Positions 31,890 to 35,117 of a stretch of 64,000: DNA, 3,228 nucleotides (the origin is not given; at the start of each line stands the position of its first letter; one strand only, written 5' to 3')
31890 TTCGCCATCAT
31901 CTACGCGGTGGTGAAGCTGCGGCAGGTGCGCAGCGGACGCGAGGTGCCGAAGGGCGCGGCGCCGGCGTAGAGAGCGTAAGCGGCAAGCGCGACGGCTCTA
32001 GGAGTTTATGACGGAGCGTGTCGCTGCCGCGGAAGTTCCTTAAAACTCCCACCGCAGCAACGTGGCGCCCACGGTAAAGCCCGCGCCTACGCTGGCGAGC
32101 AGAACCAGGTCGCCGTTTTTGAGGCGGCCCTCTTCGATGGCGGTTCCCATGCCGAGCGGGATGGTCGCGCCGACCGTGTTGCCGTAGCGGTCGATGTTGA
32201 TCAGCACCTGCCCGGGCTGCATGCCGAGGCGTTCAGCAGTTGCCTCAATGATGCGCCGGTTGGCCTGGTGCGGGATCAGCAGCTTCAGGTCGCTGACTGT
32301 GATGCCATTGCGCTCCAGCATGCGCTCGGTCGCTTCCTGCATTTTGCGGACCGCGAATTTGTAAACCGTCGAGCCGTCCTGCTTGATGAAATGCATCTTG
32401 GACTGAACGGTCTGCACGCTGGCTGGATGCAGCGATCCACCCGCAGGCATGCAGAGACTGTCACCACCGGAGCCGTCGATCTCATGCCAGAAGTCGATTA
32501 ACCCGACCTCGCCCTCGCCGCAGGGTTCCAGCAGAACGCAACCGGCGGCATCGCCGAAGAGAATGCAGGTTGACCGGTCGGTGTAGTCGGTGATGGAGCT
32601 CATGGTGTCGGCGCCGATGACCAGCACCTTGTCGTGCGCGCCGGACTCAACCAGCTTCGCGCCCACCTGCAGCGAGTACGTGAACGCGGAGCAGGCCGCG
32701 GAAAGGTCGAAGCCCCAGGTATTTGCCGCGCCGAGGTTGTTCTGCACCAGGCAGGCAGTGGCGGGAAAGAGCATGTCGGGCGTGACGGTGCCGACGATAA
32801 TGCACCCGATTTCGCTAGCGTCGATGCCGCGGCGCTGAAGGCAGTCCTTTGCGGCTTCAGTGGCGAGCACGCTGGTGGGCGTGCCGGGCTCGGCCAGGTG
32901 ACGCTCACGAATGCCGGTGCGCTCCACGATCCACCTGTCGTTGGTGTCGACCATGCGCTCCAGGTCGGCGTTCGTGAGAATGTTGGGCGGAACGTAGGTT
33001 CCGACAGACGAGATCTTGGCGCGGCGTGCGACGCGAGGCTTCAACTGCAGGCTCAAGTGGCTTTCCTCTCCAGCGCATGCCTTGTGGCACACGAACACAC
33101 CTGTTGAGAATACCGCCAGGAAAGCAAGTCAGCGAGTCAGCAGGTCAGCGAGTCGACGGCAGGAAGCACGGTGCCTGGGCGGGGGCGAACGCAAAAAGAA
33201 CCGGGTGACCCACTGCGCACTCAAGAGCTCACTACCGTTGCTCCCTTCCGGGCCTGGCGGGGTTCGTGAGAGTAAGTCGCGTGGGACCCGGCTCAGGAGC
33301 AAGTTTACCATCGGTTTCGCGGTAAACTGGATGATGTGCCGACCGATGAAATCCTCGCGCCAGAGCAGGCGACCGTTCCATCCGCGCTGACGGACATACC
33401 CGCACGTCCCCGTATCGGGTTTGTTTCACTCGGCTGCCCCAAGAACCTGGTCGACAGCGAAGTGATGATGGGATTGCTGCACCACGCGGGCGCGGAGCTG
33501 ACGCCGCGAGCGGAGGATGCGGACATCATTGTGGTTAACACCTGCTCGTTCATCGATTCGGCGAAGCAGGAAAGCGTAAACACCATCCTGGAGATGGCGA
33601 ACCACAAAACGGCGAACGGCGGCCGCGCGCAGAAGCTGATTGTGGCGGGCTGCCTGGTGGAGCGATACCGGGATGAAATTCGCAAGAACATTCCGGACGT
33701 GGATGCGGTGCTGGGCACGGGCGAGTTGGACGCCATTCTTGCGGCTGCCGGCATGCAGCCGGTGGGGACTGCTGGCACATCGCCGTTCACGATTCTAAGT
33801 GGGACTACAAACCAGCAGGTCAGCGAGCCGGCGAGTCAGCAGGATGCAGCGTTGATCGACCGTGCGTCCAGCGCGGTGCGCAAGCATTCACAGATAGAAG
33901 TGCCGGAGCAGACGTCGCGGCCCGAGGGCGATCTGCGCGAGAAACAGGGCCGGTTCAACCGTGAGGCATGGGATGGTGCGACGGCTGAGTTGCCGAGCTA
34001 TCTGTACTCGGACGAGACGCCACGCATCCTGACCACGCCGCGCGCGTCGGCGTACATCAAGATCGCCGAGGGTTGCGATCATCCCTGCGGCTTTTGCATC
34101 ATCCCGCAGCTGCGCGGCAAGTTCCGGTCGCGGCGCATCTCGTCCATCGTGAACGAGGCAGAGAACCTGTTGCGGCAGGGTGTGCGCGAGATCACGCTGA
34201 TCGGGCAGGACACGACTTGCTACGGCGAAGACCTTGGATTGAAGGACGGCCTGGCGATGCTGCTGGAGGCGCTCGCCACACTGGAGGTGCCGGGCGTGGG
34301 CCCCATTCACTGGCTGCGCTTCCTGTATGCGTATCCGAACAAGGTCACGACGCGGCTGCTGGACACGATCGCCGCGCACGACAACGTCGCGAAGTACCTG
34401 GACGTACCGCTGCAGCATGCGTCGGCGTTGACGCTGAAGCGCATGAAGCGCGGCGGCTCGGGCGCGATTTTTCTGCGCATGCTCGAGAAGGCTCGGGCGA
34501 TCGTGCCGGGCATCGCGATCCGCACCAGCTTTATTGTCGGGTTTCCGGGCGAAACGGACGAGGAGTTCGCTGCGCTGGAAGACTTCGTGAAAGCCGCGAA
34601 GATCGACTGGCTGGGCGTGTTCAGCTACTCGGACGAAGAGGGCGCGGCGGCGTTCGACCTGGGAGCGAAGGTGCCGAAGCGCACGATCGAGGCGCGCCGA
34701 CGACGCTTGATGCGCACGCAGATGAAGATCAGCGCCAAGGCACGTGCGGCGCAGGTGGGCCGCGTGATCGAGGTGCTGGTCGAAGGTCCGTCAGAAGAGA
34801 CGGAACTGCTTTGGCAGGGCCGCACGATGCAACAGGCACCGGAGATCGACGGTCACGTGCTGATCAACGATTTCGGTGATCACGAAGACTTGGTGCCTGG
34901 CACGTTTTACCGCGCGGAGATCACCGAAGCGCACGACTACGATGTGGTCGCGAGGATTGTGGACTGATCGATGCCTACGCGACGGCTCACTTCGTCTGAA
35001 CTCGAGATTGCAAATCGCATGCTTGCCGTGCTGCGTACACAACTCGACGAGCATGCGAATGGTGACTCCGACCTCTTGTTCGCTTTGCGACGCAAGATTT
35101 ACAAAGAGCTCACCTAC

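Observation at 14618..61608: Pattern: three independent ~50% GC nuclease-like inserts, all at tight junctions of conserved housekeeping operons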

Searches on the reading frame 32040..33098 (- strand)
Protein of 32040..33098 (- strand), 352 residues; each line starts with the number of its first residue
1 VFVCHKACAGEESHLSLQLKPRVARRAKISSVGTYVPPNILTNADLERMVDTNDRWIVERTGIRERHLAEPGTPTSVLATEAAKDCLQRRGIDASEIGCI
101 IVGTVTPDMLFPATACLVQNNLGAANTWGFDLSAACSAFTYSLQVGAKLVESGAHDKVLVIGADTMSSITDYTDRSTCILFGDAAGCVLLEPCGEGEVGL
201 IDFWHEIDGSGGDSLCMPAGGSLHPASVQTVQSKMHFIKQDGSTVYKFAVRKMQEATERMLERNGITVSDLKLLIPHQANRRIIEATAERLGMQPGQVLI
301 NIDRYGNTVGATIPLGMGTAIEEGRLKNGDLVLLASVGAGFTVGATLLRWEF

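Call 94: search_protein_families(library=pfam, proteins=[window:32040-33098:-], max_evalue=0.0001)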
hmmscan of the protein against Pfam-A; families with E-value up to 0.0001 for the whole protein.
window:32040-33098:- (352 aa): 3 families
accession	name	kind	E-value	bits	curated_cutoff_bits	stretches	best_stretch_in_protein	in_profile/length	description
PF08541.16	ACP_syn_III_C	-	1.6e-33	115.1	26.6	1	261-350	1-90/90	3-Oxoacyl-[acyl-carrier-protein (ACP)] synthase III C terminal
PF08545.16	ACP_syn_III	-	5.4e-27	93.9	24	1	130-203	1-74/80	3-Oxoacyl-[acyl-carrier-protein (ACP)] synthase III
PF00108.29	Thiolase_N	-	2.4e-07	30.8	26.4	1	60-174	8-123/260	Thiolase, N-terminal domain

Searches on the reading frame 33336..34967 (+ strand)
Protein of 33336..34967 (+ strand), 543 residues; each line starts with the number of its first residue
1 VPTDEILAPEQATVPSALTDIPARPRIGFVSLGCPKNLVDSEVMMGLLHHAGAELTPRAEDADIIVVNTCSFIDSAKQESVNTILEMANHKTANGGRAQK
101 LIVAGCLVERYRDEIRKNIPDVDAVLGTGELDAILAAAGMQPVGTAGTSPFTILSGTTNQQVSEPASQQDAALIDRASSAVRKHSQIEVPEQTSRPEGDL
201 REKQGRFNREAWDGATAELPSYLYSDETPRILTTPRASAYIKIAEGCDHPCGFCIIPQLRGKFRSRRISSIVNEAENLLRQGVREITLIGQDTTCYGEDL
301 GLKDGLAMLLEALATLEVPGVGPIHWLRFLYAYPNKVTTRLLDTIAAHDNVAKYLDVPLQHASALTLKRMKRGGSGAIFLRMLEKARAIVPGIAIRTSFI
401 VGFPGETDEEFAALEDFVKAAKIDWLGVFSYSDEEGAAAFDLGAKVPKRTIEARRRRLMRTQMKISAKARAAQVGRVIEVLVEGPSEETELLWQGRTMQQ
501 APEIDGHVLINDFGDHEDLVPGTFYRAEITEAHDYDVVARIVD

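Call 6: search_protein_families(library=pfam, proteins=[window:33336-34967:+], max_evalue=0.1)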
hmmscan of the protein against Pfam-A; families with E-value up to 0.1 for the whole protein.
window:33336-34967:+ (543 aa): 5 families
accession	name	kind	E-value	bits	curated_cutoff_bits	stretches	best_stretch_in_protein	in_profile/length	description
PF00919.26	UPF0004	-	2.5e-28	98.4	27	1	27-127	2-98/98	Uncharacterized protein family UPF0004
PF04055.27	Radical_SAM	-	3.2e-21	76.7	29.5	1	242-417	2-165/166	Radical SAM superfamily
PF18693.7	TRAM_2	-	2e-18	66.7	27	1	474-542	1-63/63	TRAM domain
PF01938.26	TRAM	-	0.03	14.6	21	1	472-540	2-59/61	TRAM domain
PF02906.19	Fe_hyd_lg_C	-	0.045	13.8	22.1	1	109-162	136-188/245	Iron only hydrogenase large subunit, C-terminal domain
